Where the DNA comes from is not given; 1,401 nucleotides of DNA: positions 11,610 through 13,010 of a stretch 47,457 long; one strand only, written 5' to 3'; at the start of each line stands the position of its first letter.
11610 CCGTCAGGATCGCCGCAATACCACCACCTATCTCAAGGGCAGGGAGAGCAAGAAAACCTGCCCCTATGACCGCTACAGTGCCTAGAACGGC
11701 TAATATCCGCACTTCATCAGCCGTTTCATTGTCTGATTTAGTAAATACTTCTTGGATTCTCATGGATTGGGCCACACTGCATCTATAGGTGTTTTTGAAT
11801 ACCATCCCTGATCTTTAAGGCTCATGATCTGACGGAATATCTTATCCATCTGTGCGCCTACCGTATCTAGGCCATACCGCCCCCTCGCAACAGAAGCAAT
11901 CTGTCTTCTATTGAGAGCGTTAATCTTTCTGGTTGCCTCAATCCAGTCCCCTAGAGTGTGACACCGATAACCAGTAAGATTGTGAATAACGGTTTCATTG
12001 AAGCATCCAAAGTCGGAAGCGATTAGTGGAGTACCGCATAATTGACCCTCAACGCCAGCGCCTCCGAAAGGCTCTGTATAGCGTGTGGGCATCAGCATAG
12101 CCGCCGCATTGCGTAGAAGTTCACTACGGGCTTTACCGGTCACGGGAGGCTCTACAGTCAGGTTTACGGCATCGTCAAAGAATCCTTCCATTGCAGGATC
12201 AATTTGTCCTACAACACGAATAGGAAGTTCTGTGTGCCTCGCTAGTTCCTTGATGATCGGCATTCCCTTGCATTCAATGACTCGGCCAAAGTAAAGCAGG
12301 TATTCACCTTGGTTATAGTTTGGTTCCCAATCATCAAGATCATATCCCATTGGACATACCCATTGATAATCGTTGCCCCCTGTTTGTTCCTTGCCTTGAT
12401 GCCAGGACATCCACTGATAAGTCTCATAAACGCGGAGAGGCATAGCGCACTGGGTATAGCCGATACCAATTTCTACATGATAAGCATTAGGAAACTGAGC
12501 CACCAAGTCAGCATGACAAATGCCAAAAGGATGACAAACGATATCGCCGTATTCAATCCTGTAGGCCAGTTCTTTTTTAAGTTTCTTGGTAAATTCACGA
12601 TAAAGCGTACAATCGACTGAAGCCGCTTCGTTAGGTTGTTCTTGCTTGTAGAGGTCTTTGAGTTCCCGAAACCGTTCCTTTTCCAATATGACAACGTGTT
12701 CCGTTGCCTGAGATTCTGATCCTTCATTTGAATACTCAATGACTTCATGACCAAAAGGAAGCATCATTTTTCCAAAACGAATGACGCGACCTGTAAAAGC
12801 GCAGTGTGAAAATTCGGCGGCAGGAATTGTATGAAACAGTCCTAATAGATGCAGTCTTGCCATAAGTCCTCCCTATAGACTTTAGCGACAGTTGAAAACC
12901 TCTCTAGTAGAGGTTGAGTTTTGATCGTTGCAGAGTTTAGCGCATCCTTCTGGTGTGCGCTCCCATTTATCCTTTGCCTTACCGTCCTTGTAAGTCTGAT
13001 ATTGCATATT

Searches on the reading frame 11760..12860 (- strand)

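Call 22: search_protein_families(library=phrogs, proteins=[window:11760-12860:-], max_evalue=0.001)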
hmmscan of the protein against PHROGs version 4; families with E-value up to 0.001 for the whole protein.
window:11760-12860:- (366 aa): 2 families
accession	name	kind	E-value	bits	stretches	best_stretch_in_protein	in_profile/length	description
phrog_3408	-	moron, auxiliary metabolic gene and host takeover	2.3e-48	166.4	1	2-355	6-360/363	glycosyltransferase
phrog_2170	-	moron, auxiliary metabolic gene and host takeover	0.00025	21.2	1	248-300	251-302/374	glycosyltransferase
